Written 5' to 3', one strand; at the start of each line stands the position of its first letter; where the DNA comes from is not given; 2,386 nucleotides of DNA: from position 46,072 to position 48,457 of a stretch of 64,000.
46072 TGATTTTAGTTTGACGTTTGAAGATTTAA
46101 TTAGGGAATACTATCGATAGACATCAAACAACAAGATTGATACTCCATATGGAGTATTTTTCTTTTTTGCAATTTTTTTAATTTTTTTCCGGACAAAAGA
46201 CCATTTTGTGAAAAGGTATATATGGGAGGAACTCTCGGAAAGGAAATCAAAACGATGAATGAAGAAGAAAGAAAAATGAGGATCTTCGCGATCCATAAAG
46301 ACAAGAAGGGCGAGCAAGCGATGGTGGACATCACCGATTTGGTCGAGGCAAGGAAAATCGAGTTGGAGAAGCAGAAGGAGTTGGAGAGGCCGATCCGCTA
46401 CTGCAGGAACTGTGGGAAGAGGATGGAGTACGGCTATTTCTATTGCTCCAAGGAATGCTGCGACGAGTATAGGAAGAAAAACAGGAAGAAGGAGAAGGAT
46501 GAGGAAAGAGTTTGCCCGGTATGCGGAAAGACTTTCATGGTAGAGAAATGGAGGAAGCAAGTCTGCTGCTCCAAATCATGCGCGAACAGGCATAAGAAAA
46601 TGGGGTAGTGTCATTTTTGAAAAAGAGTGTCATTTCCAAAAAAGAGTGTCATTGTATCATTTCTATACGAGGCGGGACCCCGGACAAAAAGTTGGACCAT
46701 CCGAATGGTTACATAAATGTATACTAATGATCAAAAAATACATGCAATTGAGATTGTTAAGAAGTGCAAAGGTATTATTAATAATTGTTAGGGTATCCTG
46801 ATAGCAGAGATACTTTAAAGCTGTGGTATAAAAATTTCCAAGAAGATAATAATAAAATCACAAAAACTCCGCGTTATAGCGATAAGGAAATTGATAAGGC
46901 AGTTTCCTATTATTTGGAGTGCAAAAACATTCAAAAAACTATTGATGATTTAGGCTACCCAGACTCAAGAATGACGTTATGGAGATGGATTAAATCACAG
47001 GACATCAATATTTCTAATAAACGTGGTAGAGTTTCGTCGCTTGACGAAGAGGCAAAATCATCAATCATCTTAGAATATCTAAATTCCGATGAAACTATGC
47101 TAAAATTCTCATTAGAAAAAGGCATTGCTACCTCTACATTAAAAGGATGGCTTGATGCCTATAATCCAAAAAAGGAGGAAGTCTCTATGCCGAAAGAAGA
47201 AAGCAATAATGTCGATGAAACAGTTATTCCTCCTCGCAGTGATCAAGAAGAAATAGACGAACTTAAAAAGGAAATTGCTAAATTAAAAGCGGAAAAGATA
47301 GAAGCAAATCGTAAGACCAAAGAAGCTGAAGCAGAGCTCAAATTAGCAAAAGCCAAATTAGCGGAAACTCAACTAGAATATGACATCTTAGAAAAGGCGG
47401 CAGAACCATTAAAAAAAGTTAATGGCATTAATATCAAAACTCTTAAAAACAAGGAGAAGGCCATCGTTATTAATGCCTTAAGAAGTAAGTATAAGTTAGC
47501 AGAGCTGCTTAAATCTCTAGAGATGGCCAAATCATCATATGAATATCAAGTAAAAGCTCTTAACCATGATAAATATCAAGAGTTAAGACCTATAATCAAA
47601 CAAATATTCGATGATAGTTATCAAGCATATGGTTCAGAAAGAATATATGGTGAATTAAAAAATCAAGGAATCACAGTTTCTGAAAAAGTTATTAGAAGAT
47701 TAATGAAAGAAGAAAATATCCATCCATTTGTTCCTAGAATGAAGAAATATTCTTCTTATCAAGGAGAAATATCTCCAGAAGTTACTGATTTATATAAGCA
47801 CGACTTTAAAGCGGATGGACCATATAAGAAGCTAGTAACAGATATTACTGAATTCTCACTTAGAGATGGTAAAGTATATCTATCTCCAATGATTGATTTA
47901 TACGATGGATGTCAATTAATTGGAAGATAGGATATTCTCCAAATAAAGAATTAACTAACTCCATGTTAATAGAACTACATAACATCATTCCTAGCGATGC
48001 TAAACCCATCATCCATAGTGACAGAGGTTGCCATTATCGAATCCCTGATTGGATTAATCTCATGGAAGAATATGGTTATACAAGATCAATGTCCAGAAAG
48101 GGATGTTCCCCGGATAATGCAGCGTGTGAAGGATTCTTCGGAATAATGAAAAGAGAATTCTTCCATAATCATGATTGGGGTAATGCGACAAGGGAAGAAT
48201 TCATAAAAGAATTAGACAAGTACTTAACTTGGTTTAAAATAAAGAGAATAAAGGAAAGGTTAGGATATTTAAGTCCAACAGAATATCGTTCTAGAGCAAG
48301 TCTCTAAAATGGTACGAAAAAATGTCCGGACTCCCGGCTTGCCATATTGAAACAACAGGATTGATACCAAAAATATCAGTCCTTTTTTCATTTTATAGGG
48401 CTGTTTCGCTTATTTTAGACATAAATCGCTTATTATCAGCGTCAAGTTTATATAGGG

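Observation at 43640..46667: Integrase-less foreign module at tRNA-Trp bounded by two arrays of three 19-bp-period direct repeats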

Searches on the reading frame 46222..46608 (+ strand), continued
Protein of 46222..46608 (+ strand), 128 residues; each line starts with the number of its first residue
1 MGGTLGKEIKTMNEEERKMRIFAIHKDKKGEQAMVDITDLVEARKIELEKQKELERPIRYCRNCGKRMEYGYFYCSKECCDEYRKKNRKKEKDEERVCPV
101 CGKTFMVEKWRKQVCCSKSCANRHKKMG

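Call 87: search_dna_similar(query=P0004, collection=phages, mode=protein, max_evalue=0.001)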
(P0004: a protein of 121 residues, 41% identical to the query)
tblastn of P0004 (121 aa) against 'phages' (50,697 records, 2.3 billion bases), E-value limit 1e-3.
Records with a match: 26; places in all: 28; records where one place covers at least 80% of the query: 26.
Best place of each record, by identity: <60% 26.
By first word of the organism name: Streptococcus 15; Ruminococcus 5; phage 2; Oscillospiraceae 1; Oscillospirales 1; Acutalibacteraceae 1; Anaerosphaera 1.
By host as written in the record: Ruminococcus sp. 5; Streptococcus pyogenes 2; Oscillospiraceae 1; [Clostridium] innocuum 1; Streptococcus porci DSM_23759 1; Streptococcus ictaluri 707-05 1; Oscillospirales 1; Acutalibacteraceae 1; and 13 more.
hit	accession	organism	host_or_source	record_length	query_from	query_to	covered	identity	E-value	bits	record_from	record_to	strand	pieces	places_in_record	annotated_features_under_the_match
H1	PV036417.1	Ruminococcus phage NatCom_3870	Ruminococcus sp.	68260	1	120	99%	33.3%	2e-8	56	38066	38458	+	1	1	hypothetical protein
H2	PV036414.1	Ruminococcus phage NatCom_2329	Ruminococcus sp.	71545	1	120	99%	33.3%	2e-8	56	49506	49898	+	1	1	hypothetical protein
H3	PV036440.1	Ruminococcus phage NatCom_28775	Ruminococcus sp.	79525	1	120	99%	33.3%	2e-8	56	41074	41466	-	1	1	hypothetical protein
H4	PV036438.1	Oscillospiraceae phage NatCom_27610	Oscillospiraceae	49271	1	118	98%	32.8%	7e-9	57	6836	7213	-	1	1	hypothetical protein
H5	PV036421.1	phage NatCom_9291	[Clostridium] innocuum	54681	4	120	97%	32.6%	2e-5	48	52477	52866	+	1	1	hypothetical protein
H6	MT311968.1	Streptococcus phage phi29961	Streptococcus pyogenes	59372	1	110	91%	34.2%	1e-5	48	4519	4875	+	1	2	composite mobile genetic element phi29661 encoding mef(A) and msr(D) ... | putative RNA polymerase subunit sigma-70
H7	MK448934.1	Streptococcus phage Javan422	Streptococcus porci DSM_23759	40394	5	120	96%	30.7%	7e-6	49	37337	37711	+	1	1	none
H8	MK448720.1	Streptococcus phage Javan261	Streptococcus ictaluri 707-05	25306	9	120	93%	31.4%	2e-5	48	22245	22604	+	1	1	none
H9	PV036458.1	Oscillospirales phage IMGVR 15609780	Oscillospirales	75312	4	117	94%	30.8%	5e-4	44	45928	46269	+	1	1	hypothetical protein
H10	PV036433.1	Ruminococcus phage NatCom_23091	Ruminococcus sp.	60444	1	116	96%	29.9%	2e-5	47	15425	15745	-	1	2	hypothetical protein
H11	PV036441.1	Ruminococcus phage NatCom_29429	Ruminococcus sp.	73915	1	116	96%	29.9%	2e-5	47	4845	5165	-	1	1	hypothetical protein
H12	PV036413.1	Acutalibacteraceae phage NatCom_991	Acutalibacteraceae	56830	4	118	95%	28.8%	4e-6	50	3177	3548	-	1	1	hypothetical protein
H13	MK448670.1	Streptococcus phage Javan113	Streptococcus constellatus SK1060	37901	4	121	98%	27.0%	1e-4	45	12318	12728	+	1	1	none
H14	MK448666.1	Streptococcus phage Javan101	Streptococcus constellatus C1050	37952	4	121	98%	27.0%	1e-4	45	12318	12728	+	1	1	none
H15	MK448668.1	Streptococcus phage Javan107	Streptococcus constellatus C818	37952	4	121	98%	27.0%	1e-4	45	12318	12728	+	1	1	none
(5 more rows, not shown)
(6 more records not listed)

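Call 88: get_annotated_region(hit=H5, flank=4000)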
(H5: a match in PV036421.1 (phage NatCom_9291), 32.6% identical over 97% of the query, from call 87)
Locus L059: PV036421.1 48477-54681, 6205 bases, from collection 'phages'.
description: Phage NatCom_9291, complete genome.
organism: phage NatCom_9291 (NCBI taxid 3403542)
taxonomy: Viruses; Duplodnaviria; Heunggongvirae; Uroviricota; Caudoviricetes; Ca. Heliusvirales
host: [Clostridium] innocuum; source: human feces; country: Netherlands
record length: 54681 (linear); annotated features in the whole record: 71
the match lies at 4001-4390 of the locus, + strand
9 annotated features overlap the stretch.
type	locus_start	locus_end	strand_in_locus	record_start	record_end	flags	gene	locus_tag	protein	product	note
CDS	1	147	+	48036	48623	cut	-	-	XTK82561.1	hypothetical protein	-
CDS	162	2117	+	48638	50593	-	-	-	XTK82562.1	hypothetical protein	-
CDS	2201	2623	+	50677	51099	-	-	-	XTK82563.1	hypothetical protein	-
CDS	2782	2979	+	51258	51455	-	-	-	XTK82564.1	hypothetical protein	-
CDS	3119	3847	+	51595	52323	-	-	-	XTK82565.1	endolysin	-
CDS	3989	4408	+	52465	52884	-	-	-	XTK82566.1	hypothetical protein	-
CDS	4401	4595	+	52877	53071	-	-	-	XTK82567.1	excisionase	-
CDS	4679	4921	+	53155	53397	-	-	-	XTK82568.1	hypothetical protein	-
CDS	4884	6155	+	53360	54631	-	-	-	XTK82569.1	integrase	-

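Call 89: get_annotated_region(hit=H6, flank=5000)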
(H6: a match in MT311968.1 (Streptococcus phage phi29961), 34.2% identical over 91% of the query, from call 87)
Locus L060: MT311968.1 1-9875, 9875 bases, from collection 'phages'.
description: Streptococcus phage phi29961, complete genome.
organism: Streptococcus phage phi29961 (NCBI taxid 2729190)
taxonomy: Viruses; Duplodnaviria; Heunggongvirae; Uroviricota; Caudoviricetes
host: Streptococcus pyogenes; source: -; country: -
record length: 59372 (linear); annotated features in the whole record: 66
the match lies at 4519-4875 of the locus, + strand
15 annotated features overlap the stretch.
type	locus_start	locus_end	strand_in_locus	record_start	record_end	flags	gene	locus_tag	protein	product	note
misc_feature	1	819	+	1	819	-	-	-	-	-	MGAS29961 comEC gene 5' end, disrupted by integration of phi29961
misc_feature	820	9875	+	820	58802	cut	-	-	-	-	composite mobile genetic element phi29661 encoding mef(A) and msr(D) macrolide efflux pump proving M phenotype ...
CDS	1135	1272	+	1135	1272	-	-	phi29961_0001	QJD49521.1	hypothetical protein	-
CDS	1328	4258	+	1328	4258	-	-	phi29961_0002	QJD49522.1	R6 LPxTG cell wall anchored putative adhesin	NCBI CDD COG1196: chromosome segregation ATPase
sig_peptide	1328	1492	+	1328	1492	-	-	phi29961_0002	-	-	predicted cleavage at residue 55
CDS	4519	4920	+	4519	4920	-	-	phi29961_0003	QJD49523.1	putative RNA polymerase subunit sigma-70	-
CDS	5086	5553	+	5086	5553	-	-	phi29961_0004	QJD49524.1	site-specific recombinase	NCBI CDD pfam13408: recombinase zinc beta ribbon domain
CDS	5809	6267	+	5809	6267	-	-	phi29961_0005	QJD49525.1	hypothetical protein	orthologs present in multiple species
misc_feature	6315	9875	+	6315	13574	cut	-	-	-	-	Tn1270.1 encoding mef(A) and msr(D), Genbank accession no. AF227520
misc_feature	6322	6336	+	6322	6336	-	-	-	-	-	start of identity with M4 strain MGAS29862 ICE encoding mef(A) and msr(D)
CDS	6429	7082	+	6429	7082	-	-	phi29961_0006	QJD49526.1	CpXC protein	NCBI CDD pfam14353: CpXC protein of unknown function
sig_peptide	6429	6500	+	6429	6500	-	-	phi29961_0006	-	-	predicted cleavage at residue 24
CDS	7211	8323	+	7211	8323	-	-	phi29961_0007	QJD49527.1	site-specific recombinase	NCBI CDD cd00338: serine recombinase catalytic domain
CDS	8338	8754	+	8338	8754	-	-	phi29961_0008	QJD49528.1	hypothetical protein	-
CDS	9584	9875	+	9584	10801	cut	mef(A)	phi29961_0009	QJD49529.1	macrolide-efflux pump protein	NCBI CDD cd06173: macrolide efflux MFS transporter; macrolide-efflux pump protein MefA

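Call 96: search_protein_families(library=pfam, proteins=[L059:3989-4408:+, L059:4884-6155:+, L058:267-1085:+], max_evalue=0.001)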
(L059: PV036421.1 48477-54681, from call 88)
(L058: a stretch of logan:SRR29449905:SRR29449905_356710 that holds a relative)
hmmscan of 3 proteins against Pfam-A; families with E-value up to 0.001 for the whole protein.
L059:3989-4408:+ (139 aa): 3 families
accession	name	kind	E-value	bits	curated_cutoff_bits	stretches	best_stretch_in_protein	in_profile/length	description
PF08281.18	Sigma70_r4_2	-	2.1e-05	24.5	25.7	1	1-35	11-45/54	Sigma-70, region 4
PF04545.22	Sigma70_r4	-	0.00011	22.1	24.1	1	2-35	6-39/50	Sigma-70, region 4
PF13936.12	HTH_38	-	0.00027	21.1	27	1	9-40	13-44/44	Helix-turn-helix domain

L059:4884-6155:+ (423 aa): 4 families
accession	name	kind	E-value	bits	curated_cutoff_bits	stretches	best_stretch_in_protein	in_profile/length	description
PF00589.27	Phage_integrase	-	2.4e-31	109.3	27.1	1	192-384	3-168/172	Phage integrase family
PF02920.21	Integrase_DNA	-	1.1e-28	99.4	27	1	4-72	2-70/70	DNA binding domain of tn916 integrase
PF14659.12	Phage_int_SAM_3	-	0.00047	20.8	22.6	0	84-135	1-53/58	Phage integrase, N-terminal SAM-like domain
PF02899.23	Phage_int_SAM_1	-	0.00076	20.1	22.3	0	91-164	6-80/83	Phage integrase, N-terminal SAM-like domain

L058:267-1085:+ (272 aa): 3 families
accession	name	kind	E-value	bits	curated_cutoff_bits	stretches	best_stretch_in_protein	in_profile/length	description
PF01381.28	HTH_3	-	1.3e-07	32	23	1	123-176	1-54/55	Helix-turn-helix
PF12844.13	HTH_19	-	1.4e-06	28.5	30.2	1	123-173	4-54/64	Helix-turn-helix domain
PF13560.12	HTH_31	-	1.3e-05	25.9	27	1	119-161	2-45/64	Helix-turn-helix domain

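Call 102: search_protein_families(library=ncbifam, proteins=[L056:972-2270:+, L056:2252-3835:+, L056:671-925:+, L056:403-765:+], max_evalue=0.00001)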
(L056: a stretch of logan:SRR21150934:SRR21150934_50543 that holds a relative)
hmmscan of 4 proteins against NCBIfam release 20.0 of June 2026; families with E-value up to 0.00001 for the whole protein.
L056:972-2270:+ (432 aa): 7 families
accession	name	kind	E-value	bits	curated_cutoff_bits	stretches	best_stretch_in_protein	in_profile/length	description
NF047343.1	SCCmet_CcrB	equivalog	1.5e-44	152.6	900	1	14-322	5-311/542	cassette chromosome recombinase CcrB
NF041201.1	recomb_XisF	equivalog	1.9e-35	122.7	375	1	19-349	2-337/465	fdxN element excision recombinase XisF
NF047347.1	SCCmet_CcrC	equivalog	1.4e-29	103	900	1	17-377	4-377/558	cassette chromosome recombinase CcrC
NF047344.1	SCCmet_CcrA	equivalog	4.3e-20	72.3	700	1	18-318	4-273/442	cassette chromosome recombinase CcrA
NF033518.0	transpos_IS607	equivalog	2.4e-11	43.5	110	1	4-141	41-174/187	IS607 family transposase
NF049883.1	resolv_YneB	equivalog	2.8e-10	40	175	1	18-165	2-147/211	YneB family resolvase-like protein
NF009949.0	PRK13413.1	equivalog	9.5e-07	28.7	272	1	18-118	2-95/203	master DNA invertase Mpi family serine-type recombinase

L056:2252-3835:+ (527 aa): 7 families
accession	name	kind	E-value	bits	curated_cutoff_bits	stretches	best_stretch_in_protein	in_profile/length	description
NF047343.1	SCCmet_CcrB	equivalog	1.5e-39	136.1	900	1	23-518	5-503/542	cassette chromosome recombinase CcrB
NF047347.1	SCCmet_CcrC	equivalog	2.7e-31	108.7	900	1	24-475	2-470/558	cassette chromosome recombinase CcrC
NF041201.1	recomb_XisF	equivalog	1.3e-28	100.2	375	1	28-428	2-398/465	fdxN element excision recombinase XisF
NF047344.1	SCCmet_CcrA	equivalog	1.2e-18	67.4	700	1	26-231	3-201/442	cassette chromosome recombinase CcrA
NF049883.1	resolv_YneB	equivalog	6.7e-09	35.5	175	1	30-226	5-191/211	YneB family resolvase-like protein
NF033518.0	transpos_IS607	equivalog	7.2e-08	32.2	110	1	21-128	50-152/187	IS607 family transposase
NF009949.0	PRK13413.1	equivalog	5.6e-06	26.2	272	0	27-138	2-104/203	master DNA invertase Mpi family serine-type recombinase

L056:671-925:+ (84 aa): 0 families

L056:403-765:+ (120 aa): 0 families

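Call 114: find_encoding_contigs(protein=P0158, flank=5000, max_places=2)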
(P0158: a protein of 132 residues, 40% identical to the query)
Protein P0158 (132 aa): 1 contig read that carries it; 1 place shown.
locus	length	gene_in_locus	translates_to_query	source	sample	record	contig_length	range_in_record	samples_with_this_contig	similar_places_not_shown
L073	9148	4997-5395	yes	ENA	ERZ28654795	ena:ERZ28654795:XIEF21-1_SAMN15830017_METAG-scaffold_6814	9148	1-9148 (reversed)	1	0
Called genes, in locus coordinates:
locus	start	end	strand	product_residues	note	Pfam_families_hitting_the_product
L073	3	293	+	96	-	?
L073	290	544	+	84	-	-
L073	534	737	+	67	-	PF16468:DUF5049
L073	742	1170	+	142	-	-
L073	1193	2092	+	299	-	-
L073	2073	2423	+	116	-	PF24726:DUF7678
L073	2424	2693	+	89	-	-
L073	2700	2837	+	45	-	-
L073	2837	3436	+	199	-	-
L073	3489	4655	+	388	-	-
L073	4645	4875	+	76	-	PF14192:DUF4314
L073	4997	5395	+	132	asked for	-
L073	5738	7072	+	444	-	PF00239:Resolvase, PF07508:Recombinase, PF13408:Zn_ribbon_recom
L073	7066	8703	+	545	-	PF00239:Resolvase, PF07508:Recombinase, PF13408:Zn_ribbon_recom (weak)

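Call 115: find_encoding_contigs(protein=P0165, flank=5000, max_places=3)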
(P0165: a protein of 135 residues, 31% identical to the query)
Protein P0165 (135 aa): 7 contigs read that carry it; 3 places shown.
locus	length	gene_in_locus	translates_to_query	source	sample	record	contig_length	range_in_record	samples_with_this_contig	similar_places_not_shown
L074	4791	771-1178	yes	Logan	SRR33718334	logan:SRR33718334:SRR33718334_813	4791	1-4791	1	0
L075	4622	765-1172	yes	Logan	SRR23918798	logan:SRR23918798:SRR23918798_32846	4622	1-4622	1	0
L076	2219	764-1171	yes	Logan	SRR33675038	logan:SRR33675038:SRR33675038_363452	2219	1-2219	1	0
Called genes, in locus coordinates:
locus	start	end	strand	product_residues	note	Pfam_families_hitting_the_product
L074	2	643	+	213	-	?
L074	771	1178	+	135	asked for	-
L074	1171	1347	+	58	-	PF20612:SHOCT_2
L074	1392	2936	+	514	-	PF00239:Resolvase, PF07508:Recombinase, PF13408:Zn_ribbon_recom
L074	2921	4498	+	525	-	PF00239:Resolvase, PF07508:Recombinase, PF13408:Zn_ribbon_recom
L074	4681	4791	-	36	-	?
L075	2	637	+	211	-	?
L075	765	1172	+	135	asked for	-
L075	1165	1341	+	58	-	PF20612:SHOCT_2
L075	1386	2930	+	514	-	PF00239:Resolvase, PF07508:Recombinase, PF13408:Zn_ribbon_recom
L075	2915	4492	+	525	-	PF00239:Resolvase, PF07508:Recombinase, PF13408:Zn_ribbon_recom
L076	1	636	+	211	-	?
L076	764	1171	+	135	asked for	-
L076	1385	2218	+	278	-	?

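Call 126: search_solved_structures(query=A5, max_evalue=0.01)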
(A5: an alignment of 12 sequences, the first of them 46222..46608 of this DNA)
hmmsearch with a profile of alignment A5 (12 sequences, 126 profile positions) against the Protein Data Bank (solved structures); distinct sequences matched with E-value up to 0.01: 26.
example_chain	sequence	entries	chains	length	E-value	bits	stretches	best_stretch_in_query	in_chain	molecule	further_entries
8vd6_A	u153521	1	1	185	8.7e-18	67.7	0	3-42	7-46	CAP REPEAT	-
5v3g_D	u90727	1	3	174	7.5e-11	45.2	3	58-102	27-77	PR domain zinc finger protein 9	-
2i13_A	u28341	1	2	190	2e-10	43.9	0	57-105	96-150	Aart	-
5egb_A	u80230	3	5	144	4.5e-09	39.5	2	58-102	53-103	Histone-lysine N-methyltransferase PRDM9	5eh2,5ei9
5v3m_C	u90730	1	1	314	1.9e-07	34.3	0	47-103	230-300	Zinc finger protein 568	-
5wjq_D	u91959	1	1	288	2.8e-07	33.7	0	47-99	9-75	Zinc finger protein 568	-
5v3j_E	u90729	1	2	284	8.3e-07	32.2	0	47-102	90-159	Zinc finger protein 568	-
2n25_A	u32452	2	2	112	2.9e-06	30.4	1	48-107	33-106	Zinc finger and BTB domain-containing protein 17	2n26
8a4i_I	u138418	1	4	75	8.7e-06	28.9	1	58-114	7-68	Sal-like protein 4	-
1mey_C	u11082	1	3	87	2.6e-05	27.3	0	58-106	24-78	CONSENSUS ZINC FINGER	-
5cwb_A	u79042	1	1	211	3.2e-05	27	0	8-57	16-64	Designed helical repeat protein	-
7txc_E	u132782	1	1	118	6.1e-05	26.1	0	65-111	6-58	Hypermethylated in cancer 2 protein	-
7mwr_B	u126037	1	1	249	0.00012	25.1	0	8-55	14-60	LHD101B4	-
2l8e_A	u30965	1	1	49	0.00021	24.4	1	41-76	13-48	Polyhomeotic-like protein 1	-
2lvr_A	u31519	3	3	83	0.00022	24.4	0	81-103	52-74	Zinc finger and BTB domain-containing protein 17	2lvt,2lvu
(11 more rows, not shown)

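Call 132: find_related_loci(query=A7, collection=viral_contigs, flank=10000)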
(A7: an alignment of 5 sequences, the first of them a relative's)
Query A7 (121 aa) in viral_contigs; peptide patterns used: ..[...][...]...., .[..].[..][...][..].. (x = any residue, [..] = any of these).
122 stretches matched a pattern; 4 encode a relative of the query (tblastn E <= 1e-3); 4 distinct loci.
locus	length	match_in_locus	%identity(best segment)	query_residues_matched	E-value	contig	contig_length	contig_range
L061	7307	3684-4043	61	1-121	9e-48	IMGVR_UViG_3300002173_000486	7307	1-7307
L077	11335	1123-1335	34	49-118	6e-8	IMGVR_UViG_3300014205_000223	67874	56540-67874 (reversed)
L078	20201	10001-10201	36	49-121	1e-6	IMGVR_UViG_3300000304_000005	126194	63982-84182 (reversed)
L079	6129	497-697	30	49-113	4e-6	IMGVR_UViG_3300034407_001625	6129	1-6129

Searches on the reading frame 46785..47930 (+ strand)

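Call 6: search_protein_families(library=pfam, proteins=[window:46785-47930:+], max_evalue=0.01)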
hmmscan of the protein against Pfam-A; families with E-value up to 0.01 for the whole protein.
window:46785-47930:+ (381 aa): 4 families
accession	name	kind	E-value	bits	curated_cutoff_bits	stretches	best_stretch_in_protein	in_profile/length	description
PF13276.12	HTH_21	-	2.7e-14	53.6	28.1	1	265-317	4-57/60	HTH-like domain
PF01498.24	HTH_Tnp_Tc3_2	-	0.00028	21.5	31.5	0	285-320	17-52/72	Transposase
PF01527.26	HTH_Tnp_1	-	0.0081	16.8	24.1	0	87-165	8-75/75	Transposase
PF00665.32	rve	-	0.0085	16.8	32.6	0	345-374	3-34/102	Integrase core domain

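Call 57: search_protein_families(library=ncbifam, proteins=[window:46785-47930:+], max_evalue=0.001)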
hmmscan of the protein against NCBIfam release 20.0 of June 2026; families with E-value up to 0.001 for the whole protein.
window:46785-47930:+ (381 aa): 2 families
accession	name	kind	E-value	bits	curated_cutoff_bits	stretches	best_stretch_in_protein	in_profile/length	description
NF033516.0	transpos_IS3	equivalog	3.2e-52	178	160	2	178-375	54-244/369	IS3 family transposase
NF033577.2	transpos_IS481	equivalog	3.1e-07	30.2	224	0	277-371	72-155/284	IS481 family transposase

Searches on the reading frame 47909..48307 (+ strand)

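Call 6: search_protein_families(library=pfam, proteins=[window:47909-48307:+], max_evalue=0.01)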
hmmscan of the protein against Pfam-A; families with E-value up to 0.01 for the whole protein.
window:47909-48307:+ (132 aa): 2 families
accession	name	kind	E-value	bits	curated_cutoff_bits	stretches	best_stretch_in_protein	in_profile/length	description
PF13333.12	rve_2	-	1.3e-12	48.1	22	1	74-128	1-53/56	Integrase core domain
PF13683.12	rve_3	-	0.00047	20.3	26.5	1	56-123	2-67/67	Integrase core domain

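Call 57: search_protein_families(library=ncbifam, proteins=[window:47909-48307:+], max_evalue=0.001)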
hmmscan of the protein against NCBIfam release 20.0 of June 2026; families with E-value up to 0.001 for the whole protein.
window:47909-48307:+ (132 aa): 2 families
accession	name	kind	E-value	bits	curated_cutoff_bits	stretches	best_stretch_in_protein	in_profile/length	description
NF033516.0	transpos_IS3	equivalog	6.4e-37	127.7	160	1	3-127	247-369/369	IS3 family transposase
NF033577.2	transpos_IS481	equivalog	8.5e-05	22.2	224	1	35-125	192-282/284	IS481 family transposase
